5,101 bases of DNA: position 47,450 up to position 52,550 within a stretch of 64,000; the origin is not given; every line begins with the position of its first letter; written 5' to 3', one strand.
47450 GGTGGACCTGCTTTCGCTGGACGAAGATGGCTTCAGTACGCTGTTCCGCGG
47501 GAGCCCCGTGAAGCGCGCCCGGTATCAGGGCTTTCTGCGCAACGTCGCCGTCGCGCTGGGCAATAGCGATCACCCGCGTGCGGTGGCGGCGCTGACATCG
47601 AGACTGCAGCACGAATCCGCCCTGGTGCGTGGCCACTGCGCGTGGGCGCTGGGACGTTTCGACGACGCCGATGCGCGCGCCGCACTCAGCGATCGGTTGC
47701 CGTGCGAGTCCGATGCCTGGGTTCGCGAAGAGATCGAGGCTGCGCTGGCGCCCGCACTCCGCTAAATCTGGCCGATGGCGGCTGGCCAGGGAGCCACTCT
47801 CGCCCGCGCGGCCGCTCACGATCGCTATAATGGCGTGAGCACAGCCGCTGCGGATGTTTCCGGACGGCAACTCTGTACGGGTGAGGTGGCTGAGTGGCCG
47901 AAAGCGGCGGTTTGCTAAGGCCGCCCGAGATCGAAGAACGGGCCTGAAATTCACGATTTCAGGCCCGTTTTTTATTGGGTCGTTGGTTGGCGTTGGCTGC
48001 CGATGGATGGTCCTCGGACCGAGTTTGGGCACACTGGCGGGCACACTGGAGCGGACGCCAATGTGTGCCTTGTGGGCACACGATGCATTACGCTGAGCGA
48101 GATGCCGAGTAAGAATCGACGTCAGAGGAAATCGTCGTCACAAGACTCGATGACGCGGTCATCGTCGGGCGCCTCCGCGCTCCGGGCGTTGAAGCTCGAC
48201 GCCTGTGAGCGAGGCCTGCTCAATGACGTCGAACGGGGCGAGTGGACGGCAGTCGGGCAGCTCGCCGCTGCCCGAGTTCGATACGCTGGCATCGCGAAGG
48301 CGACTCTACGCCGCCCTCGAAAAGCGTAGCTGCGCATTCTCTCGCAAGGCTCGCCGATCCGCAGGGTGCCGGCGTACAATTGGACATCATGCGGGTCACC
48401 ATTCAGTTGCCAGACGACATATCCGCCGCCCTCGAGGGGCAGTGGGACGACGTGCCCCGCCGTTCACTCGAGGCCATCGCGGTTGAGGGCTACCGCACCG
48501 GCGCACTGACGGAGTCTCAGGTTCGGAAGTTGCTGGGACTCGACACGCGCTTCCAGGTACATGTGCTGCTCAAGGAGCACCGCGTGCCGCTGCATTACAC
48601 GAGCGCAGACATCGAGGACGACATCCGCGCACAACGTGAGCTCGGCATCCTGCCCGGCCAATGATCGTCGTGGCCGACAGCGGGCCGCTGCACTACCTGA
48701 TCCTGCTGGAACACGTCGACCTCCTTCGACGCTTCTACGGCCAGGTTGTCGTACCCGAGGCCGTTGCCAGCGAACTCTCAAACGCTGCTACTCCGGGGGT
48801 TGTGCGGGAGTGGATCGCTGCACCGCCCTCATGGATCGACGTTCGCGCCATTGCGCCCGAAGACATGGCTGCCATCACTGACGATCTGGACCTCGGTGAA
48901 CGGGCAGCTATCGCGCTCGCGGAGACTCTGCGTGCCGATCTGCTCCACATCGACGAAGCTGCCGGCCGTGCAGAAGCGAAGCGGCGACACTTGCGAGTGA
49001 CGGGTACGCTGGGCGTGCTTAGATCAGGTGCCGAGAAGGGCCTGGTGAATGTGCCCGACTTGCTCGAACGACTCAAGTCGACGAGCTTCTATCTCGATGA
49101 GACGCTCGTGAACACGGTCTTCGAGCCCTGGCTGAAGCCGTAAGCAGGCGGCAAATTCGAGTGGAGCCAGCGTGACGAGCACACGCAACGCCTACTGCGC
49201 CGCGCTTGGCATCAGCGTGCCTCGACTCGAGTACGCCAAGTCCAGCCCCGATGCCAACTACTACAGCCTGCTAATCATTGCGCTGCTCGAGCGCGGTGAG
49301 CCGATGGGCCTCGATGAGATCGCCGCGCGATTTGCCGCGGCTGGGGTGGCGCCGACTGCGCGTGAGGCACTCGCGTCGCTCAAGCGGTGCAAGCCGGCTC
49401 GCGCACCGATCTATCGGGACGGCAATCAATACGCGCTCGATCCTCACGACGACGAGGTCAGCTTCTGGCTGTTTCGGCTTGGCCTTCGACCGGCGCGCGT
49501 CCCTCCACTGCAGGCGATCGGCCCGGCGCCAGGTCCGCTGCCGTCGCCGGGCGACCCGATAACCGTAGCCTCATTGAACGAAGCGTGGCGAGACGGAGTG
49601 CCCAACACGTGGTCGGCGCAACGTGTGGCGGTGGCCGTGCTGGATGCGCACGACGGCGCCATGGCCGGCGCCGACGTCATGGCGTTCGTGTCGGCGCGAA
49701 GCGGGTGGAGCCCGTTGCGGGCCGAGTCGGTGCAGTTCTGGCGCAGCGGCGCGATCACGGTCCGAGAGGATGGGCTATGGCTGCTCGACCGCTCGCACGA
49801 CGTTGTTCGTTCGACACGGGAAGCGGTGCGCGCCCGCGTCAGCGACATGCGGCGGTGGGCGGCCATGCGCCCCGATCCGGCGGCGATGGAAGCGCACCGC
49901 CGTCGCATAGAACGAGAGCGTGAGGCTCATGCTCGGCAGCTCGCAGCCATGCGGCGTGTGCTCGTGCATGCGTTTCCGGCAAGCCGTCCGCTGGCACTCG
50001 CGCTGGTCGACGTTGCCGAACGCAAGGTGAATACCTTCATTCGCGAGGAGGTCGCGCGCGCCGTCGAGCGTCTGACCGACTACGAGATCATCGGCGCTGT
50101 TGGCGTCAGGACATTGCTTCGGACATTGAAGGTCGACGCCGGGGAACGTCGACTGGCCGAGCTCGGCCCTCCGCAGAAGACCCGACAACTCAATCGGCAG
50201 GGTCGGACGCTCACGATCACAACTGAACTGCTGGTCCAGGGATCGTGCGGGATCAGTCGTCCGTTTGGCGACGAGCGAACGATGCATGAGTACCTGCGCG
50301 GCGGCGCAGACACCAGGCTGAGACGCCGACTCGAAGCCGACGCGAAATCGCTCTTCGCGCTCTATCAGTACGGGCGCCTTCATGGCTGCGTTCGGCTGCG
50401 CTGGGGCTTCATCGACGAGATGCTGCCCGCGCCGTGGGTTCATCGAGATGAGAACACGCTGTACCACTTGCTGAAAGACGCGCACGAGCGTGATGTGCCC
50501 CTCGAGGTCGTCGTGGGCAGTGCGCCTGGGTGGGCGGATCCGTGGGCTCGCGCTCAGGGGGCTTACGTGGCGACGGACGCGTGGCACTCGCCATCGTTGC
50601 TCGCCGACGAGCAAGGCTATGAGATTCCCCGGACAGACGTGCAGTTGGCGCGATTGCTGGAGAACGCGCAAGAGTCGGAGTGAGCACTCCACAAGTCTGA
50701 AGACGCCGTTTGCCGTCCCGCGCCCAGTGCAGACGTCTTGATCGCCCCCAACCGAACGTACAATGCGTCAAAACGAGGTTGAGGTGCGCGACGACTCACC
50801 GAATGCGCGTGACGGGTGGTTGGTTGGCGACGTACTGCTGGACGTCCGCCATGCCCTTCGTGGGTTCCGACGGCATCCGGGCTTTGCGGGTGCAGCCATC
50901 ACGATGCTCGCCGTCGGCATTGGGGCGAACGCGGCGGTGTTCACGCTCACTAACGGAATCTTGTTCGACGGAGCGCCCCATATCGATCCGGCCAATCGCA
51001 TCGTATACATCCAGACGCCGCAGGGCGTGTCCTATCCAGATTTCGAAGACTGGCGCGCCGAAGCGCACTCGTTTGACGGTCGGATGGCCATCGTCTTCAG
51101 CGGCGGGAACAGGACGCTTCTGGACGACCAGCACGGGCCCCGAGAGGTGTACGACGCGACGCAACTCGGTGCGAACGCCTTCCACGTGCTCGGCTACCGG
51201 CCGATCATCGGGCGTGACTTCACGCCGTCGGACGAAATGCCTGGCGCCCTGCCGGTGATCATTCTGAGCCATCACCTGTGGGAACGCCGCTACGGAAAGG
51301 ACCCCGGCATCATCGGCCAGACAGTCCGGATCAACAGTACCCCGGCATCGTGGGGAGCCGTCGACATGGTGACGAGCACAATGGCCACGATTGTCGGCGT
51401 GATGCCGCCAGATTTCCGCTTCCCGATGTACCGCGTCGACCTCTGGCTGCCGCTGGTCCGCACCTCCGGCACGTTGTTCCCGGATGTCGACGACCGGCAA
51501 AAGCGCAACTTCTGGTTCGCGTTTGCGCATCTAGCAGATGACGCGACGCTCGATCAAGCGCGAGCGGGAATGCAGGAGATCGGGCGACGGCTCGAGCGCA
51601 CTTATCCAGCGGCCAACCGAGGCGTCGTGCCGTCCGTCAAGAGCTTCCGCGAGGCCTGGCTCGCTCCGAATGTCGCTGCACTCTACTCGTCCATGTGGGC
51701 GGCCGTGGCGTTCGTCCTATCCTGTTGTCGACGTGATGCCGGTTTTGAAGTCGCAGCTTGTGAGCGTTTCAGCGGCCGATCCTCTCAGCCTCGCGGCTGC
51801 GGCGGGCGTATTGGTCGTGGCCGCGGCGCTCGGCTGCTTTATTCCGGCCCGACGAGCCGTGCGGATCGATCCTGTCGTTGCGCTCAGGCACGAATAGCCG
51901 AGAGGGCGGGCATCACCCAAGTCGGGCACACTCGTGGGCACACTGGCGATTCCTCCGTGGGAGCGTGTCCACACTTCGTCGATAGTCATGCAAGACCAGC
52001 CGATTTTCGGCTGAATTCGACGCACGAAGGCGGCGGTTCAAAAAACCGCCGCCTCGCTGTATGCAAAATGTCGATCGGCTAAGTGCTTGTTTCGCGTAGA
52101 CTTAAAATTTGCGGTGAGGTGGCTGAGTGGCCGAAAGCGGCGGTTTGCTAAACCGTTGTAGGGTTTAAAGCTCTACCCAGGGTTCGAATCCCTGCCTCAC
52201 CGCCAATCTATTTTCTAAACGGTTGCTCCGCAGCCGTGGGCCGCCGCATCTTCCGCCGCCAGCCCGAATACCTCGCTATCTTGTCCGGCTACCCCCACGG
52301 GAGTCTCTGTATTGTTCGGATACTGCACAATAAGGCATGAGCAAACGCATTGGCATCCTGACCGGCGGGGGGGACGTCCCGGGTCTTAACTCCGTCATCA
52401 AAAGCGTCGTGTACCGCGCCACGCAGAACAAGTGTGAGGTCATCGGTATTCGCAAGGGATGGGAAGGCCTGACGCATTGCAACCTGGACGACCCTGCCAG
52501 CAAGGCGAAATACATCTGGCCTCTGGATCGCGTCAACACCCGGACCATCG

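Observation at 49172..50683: A 503-aa protein of no recognisable family is the main intact cargo of the island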

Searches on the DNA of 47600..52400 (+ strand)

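Call 89: search_rna_families(source=window, start=47600, end=52400, threshold=evalue, max_evalue=1)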
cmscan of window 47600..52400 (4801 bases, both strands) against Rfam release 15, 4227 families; matches with E-value up to 1: 2.
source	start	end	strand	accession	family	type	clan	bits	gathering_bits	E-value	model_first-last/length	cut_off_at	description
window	52113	52202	+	RF00005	tRNA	Gene; tRNA;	CL00001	59.4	29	1.9e-11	1-71/71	no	tRNA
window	52148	52202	-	RF04351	Plastid-psbl-rps4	Cis-reg;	-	49.6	68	1.1e-08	1-53/53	no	Plastid-psbl-rps4 3UTR RNA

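Call 96: search_rna_families(source=L031, start=6500, end=10500, threshold=evalue, max_evalue=1, show_alignments=3)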
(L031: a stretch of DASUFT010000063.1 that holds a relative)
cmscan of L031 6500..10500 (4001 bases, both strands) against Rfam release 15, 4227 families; matches with E-value up to 1: 1.
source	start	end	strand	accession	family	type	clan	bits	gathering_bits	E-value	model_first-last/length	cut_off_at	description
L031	7238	7282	+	RF00005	tRNA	Gene; tRNA;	CL00001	21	29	0.6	1-71/71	no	tRNA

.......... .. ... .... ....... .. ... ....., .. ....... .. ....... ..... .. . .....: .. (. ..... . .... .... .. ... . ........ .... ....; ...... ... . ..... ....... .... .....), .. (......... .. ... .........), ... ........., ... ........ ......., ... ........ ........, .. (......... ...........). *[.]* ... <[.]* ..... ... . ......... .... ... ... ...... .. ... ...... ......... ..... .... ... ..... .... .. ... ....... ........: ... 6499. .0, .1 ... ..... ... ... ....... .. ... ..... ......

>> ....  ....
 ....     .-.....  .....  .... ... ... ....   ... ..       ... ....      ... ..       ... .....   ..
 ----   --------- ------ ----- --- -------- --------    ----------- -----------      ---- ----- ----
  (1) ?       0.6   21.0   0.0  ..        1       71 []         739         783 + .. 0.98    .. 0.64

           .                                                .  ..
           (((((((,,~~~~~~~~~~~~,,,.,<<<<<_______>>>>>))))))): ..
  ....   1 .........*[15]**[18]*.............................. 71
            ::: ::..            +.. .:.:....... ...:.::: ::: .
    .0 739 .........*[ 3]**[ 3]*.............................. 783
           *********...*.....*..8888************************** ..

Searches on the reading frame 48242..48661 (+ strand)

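Call 3: search_protein_families(library=pfam, proteins=[window:48242-48661:+], max_evalue=1)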
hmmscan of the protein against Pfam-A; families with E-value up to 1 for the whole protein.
window:48242-48661:+ (140 aa): 1 family
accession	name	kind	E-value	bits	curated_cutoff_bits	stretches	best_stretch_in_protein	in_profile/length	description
PF03683.19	UPF0175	-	5.8e-17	61.6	27.9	1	56-129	1-74/75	Uncharacterised protein family (UPF0175)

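Call 4: search_protein_families(library=padloc, proteins=[window:48242-48661:+], max_evalue=1)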
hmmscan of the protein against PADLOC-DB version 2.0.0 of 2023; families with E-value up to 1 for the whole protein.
window:48242-48661:+ (140 aa): 0 families

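Call 5: search_protein_families(library=ncbifam, proteins=[window:48242-48661:+], max_evalue=1)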
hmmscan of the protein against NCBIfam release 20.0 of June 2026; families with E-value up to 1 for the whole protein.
window:48242-48661:+ (140 aa): 0 families

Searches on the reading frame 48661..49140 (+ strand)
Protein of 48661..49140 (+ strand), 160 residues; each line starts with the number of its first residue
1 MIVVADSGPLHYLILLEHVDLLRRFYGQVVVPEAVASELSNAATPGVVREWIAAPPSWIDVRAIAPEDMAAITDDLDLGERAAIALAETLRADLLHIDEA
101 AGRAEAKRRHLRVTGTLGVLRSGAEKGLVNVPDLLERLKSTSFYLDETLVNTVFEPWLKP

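Call 3: search_protein_families(library=pfam, proteins=[window:48661-49140:+], max_evalue=1)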
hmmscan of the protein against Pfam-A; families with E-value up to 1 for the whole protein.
window:48661-49140:+ (160 aa): 2 families
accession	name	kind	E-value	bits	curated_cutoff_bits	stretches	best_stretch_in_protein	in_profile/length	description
PF11848.13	DUF3368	-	9.5e-07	29.1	27.3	1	113-154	1-43/46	Domain of unknown function (DUF3368)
PF20698.3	PIN-TPR-GreABC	-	0.023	15.4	27.8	1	4-37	1-34/138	PIN domain associated with the TPR-GreAB-C-PIN system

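Call 4: search_protein_families(library=padloc, proteins=[window:48661-49140:+], max_evalue=1)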
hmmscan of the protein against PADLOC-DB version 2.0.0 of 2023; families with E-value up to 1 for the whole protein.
window:48661-49140:+ (160 aa): 7 families
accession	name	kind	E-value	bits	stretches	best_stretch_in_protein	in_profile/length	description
PDLC05071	PDC-S70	-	3.6e-45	152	1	1-154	1-154/161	-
PDLC05073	PDC-S70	-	3.3e-35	119.4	1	1-154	1-156/162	-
PDLC05068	PDC-S70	-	1.1e-33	114.5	1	1-122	1-122/125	-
PDLC05069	PDC-S70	-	2.1e-29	100.4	1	3-151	2-149/161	-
PDLC05070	PDC-S70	-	5.2e-17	60.4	1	3-154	5-156/161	-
PDLC05074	PDC-S70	-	1.5e-15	55.5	1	55-154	20-122/127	-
PDLC05072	PDC-S70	-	5.9e-13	47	1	4-154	12-163/167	-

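Call 5: search_protein_families(library=ncbifam, proteins=[window:48661-49140:+], max_evalue=1)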
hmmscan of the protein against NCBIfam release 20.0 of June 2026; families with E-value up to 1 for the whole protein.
window:48661-49140:+ (160 aa): 1 family
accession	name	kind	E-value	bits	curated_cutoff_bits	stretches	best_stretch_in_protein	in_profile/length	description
TIGR03042.1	PS_II_psbQ_bact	equivalog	0.087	12.7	106.9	1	67-107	80-121/142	photosystem II protein PsbQ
